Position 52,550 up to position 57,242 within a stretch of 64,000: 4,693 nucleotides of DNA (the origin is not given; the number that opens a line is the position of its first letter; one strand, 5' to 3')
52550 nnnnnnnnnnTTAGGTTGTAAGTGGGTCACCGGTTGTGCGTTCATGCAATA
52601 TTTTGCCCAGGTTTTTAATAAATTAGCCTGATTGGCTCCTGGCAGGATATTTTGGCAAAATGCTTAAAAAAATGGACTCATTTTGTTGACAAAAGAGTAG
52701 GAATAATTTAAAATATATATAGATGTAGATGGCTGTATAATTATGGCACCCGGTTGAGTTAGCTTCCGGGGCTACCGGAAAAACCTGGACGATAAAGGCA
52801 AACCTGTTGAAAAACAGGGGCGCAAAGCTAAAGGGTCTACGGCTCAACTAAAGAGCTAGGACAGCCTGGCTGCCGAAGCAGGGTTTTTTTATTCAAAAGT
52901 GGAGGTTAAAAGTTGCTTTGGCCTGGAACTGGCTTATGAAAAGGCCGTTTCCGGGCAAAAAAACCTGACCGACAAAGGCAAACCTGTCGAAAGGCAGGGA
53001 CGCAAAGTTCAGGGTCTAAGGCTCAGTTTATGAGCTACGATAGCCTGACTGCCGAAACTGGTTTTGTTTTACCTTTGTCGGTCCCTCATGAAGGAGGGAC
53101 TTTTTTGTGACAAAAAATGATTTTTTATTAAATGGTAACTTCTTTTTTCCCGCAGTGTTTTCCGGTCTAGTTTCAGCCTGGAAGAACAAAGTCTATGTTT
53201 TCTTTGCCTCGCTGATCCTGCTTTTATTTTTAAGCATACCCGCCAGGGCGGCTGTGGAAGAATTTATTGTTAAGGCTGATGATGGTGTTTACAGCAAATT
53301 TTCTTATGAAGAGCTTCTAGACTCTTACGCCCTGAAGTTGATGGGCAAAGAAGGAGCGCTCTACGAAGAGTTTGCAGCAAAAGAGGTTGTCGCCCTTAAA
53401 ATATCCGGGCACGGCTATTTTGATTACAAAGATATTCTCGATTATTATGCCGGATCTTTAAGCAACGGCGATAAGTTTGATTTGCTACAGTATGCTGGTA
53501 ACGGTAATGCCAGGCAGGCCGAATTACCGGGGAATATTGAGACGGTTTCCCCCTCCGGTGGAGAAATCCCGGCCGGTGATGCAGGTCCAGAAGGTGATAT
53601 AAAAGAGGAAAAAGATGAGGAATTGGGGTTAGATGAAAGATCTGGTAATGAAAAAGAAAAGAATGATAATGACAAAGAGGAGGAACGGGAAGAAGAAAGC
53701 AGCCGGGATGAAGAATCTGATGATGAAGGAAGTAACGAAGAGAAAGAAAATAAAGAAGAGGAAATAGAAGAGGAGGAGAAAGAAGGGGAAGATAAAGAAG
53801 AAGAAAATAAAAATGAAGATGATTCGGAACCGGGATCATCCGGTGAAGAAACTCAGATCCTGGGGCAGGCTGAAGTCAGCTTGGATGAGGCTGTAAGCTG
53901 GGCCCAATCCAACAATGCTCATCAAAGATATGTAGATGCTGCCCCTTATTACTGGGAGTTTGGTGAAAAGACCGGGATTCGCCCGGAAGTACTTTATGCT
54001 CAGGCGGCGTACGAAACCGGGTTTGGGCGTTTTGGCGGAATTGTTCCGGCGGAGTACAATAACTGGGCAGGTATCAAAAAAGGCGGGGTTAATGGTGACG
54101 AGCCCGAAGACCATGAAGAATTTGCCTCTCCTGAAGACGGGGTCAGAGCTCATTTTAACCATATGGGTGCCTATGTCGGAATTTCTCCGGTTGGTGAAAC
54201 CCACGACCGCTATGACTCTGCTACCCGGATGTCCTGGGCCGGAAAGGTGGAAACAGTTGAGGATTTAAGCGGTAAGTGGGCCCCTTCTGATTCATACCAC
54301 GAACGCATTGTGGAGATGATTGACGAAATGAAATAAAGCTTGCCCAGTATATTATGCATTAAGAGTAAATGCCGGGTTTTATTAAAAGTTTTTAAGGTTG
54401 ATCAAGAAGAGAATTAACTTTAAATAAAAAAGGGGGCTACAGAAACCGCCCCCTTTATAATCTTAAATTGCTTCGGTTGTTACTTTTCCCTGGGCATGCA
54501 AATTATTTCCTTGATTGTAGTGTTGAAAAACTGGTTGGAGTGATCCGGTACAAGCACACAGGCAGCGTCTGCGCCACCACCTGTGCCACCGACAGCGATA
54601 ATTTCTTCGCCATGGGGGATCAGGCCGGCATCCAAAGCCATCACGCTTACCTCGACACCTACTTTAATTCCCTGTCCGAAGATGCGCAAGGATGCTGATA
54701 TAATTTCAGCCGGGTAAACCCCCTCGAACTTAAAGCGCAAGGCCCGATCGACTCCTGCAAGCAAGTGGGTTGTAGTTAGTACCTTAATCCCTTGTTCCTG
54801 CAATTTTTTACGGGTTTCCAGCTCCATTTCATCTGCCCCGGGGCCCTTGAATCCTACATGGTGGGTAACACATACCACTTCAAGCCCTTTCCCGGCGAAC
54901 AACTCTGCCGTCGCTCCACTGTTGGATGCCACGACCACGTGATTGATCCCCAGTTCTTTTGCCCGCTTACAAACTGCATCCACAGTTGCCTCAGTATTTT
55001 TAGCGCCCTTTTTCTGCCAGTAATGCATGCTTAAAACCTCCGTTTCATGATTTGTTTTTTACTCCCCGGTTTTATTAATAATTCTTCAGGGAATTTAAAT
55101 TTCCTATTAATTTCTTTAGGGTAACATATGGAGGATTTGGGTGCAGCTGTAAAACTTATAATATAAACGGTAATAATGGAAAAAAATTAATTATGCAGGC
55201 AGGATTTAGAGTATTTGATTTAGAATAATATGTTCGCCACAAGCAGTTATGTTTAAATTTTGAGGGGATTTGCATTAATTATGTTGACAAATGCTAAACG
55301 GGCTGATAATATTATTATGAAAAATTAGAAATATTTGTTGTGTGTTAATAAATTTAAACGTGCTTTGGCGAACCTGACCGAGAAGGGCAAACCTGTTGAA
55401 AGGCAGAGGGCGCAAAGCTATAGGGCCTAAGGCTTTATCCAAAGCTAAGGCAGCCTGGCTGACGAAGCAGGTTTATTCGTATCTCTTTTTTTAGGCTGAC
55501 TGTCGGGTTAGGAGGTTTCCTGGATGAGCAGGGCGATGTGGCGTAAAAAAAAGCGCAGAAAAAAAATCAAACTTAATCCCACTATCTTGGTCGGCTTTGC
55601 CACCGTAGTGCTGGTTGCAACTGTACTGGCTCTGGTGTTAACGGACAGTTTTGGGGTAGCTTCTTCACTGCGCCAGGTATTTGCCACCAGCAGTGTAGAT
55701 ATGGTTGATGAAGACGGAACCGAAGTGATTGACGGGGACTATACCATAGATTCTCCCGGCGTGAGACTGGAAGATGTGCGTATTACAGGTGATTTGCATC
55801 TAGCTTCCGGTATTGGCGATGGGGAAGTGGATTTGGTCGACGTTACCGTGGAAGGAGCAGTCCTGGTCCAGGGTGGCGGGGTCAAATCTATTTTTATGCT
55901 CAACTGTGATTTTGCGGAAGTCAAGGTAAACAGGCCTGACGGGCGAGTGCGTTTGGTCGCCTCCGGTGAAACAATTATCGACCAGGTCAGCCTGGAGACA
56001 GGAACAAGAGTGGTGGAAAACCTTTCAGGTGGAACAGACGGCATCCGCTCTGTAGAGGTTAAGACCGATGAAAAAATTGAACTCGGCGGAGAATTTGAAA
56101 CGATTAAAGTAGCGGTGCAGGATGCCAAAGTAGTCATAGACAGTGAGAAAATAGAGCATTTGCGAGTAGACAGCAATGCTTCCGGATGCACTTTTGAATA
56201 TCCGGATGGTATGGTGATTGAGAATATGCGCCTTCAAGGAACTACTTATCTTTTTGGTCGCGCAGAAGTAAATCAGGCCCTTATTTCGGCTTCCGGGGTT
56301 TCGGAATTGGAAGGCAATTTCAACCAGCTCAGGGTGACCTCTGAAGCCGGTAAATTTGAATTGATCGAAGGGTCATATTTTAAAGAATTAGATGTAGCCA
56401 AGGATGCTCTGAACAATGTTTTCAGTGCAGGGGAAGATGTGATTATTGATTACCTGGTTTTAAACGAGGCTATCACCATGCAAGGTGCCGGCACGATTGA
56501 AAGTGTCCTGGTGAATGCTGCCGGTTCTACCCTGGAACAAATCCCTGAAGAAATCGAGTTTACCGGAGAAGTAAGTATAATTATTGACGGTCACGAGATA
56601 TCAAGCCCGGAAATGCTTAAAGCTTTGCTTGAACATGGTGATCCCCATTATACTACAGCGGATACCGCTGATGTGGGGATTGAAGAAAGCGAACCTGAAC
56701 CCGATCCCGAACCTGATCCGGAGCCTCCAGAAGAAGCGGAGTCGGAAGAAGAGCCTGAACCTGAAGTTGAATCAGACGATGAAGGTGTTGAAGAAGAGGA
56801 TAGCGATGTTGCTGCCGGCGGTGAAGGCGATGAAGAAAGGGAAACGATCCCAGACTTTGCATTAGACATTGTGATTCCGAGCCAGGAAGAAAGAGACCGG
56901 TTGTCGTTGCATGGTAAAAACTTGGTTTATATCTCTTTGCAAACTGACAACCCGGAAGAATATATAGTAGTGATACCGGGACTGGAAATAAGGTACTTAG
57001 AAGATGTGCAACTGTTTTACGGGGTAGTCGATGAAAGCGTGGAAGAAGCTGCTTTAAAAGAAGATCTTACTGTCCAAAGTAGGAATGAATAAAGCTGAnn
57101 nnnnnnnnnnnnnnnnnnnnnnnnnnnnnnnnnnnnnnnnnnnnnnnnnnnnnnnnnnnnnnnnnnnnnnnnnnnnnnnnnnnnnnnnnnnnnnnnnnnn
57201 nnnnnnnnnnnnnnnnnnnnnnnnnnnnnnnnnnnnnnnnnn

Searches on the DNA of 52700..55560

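Call 81: search_rna_families(source=window, start=52700, end=55560, threshold=gathering, show_alignments=3)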
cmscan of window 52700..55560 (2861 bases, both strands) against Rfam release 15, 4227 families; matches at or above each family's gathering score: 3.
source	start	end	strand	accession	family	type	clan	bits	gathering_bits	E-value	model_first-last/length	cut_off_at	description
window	52967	53056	+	RF01051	c-di-GMP-I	Cis-reg; riboswitch;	CL00126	84.1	35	1.8e-16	1-87/87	no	c-di-GMP-I riboswitch aptamer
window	52788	52878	+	RF03167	c-di-GMP-I-GGC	Cis-reg; riboswitch;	CL00126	69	59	1.3e-15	1-80/80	no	c-di-GMP-I-GGC riboswitch aptamer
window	55376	55466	+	RF01051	c-di-GMP-I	Cis-reg; riboswitch;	CL00126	66.1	35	4.6e-12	1-87/87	no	c-di-GMP-I riboswitch aptamer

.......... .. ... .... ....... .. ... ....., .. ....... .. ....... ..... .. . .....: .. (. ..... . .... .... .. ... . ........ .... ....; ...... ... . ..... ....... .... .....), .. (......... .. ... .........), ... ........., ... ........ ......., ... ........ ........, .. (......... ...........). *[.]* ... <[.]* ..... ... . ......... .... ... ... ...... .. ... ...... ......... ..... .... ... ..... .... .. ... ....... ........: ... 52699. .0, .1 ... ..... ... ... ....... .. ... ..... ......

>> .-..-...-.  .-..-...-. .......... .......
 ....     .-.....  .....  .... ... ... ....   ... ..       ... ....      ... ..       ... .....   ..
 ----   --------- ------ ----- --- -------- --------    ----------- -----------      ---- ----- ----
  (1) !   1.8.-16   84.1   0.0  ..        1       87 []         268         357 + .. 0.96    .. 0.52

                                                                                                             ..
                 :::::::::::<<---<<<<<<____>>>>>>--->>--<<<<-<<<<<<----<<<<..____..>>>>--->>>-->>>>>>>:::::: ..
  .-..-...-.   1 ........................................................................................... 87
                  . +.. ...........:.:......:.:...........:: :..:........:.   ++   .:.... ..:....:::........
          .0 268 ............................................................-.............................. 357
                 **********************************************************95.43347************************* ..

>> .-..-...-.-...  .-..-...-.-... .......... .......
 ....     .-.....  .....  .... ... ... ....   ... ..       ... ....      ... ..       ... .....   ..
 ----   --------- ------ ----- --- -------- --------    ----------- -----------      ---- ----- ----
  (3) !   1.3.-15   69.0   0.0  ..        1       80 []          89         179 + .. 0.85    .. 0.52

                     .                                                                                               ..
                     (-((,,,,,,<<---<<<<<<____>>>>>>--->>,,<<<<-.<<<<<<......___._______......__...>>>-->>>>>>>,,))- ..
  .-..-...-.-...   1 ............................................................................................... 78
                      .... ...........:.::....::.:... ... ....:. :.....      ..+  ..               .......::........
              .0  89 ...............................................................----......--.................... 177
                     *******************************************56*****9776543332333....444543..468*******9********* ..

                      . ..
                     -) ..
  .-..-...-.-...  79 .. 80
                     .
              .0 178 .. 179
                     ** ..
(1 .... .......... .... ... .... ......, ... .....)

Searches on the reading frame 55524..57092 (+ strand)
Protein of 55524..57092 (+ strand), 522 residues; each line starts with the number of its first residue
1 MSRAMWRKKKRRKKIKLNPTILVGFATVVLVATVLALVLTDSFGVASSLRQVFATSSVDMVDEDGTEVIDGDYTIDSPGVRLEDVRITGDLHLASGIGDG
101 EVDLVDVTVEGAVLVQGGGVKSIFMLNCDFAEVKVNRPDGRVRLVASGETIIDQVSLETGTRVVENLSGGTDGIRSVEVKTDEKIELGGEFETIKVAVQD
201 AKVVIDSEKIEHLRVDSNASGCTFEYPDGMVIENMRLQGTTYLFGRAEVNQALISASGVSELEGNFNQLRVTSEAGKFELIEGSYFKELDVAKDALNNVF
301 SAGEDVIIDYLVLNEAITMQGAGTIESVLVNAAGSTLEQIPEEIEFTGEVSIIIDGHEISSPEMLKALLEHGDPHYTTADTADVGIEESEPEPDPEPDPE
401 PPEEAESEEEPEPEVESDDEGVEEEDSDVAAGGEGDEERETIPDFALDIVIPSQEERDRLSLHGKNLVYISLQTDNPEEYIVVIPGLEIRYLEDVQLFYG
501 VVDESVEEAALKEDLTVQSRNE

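Call 5: search_protein_families(library=pfam, proteins=[window:55524-57092:+], max_evalue=0.01)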
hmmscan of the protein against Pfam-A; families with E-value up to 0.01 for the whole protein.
window:55524-57092:+ (522 aa): 0 families

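Call 42: search_protein_families(library=ncbifam, proteins=[window:55524-57092:+], max_evalue=0.1)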
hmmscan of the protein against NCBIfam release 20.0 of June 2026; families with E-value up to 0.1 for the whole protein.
window:55524-57092:+ (522 aa): 2 families
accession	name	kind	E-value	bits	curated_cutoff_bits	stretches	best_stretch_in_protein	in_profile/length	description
NF011521.0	PRK14960.1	equivalog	0.038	12.3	1228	1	377-419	410-442/702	DNA polymerase III subunit gamma/tau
NF033845.1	MSCRAMM_ClfB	exception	0.078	10.9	999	0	389-437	554-602/871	MSCRAMM family adhesin clumping factor ClfB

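Call 83: search_solved_structures(query=window:55524-57092:+, max_evalue=1)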
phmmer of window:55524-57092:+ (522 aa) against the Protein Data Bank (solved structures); distinct sequences matched with E-value up to 1: 3.
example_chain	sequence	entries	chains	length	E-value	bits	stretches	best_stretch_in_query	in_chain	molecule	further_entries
5gzt_A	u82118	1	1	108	1.6e-08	37.3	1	63-119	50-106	Chitinase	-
5gzt_B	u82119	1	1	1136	0.026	16.8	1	129-259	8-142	Chitinase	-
8crx_P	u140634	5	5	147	0.85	11.8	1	363-438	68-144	30S ribosomal protein S16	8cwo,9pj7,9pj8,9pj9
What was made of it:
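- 55524..57092 (+): u500: membrane-anchored protein with a CBM54-type beta-helix region. First gene of the riboswitch-controlled operon. No Pfam hit (call 5). aa 63-119 match ChiW chain A (5gzt_A, E 1.6e-8); aa 129-259 match chain B only weakly (5gzt_B, E 0.026) (call 83).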
